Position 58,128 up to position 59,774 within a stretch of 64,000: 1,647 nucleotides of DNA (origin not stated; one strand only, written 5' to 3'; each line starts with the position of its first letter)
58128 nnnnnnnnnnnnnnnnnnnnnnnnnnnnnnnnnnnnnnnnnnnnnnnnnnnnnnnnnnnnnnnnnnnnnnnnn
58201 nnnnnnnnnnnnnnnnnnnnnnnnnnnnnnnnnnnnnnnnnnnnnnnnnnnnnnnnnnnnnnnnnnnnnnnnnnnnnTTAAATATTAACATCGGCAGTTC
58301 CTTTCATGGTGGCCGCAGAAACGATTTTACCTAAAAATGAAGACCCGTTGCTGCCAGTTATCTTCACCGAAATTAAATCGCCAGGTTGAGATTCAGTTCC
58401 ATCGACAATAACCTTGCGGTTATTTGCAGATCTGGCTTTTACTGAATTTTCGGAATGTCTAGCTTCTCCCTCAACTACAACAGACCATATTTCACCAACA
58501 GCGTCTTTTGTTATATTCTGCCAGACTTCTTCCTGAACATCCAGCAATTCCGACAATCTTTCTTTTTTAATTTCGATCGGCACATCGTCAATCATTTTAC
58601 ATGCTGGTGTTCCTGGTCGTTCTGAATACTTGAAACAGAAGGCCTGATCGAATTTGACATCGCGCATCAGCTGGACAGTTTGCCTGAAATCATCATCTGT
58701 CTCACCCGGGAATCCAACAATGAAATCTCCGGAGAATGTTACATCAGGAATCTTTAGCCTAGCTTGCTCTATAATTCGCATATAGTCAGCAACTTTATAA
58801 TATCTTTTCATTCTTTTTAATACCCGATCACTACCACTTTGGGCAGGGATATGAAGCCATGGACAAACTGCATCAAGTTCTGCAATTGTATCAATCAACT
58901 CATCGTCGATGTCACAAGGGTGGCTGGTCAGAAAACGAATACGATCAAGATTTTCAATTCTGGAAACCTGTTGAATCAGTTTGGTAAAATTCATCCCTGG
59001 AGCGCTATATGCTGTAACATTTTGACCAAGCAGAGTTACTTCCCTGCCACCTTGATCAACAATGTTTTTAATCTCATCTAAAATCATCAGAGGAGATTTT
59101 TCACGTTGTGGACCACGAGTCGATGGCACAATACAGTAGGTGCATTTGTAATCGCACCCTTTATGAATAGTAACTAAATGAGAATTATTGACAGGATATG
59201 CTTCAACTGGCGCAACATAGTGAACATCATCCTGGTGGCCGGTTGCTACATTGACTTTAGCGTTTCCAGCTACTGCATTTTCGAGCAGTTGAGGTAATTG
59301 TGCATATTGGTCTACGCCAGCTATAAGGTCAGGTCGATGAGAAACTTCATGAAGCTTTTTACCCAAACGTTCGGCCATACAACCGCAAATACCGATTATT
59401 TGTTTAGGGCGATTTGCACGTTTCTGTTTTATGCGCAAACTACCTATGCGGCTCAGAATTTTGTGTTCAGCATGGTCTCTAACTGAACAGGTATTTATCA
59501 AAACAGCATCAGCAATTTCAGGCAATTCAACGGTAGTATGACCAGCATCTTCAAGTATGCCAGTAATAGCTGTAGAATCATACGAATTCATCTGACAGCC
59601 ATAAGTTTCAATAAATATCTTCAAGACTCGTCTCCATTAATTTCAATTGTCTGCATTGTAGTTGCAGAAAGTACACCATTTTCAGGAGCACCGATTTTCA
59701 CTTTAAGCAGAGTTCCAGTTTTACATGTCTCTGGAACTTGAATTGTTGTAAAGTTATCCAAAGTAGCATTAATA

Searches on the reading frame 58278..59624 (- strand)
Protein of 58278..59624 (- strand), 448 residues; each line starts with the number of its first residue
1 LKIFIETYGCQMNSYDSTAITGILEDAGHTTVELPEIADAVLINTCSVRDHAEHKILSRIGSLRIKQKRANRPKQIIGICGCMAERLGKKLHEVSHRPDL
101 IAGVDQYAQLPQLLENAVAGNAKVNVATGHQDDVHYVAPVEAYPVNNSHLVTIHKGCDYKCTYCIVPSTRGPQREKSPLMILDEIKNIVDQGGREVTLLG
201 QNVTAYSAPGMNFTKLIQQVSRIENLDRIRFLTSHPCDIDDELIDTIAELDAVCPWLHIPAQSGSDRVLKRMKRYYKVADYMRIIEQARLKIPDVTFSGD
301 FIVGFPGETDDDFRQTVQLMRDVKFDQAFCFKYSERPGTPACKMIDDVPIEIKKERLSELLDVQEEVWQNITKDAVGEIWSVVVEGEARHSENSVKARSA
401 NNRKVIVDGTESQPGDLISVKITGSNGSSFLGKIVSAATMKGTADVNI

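Call 53: search_protein_families(library=pfam, proteins=[window:58278-59624:-], max_evalue=0.00001)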
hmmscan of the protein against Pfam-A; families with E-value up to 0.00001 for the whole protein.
window:58278-59624:- (448 aa): 2 families
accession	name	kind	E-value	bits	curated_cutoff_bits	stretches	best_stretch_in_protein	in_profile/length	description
PF04055.27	Radical_SAM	-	2.2e-30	106.4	29.5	1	153-319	3-165/166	Radical SAM superfamily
PF00919.26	UPF0004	-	4.2e-28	97.7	27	1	2-103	1-98/98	Uncharacterized protein family UPF0004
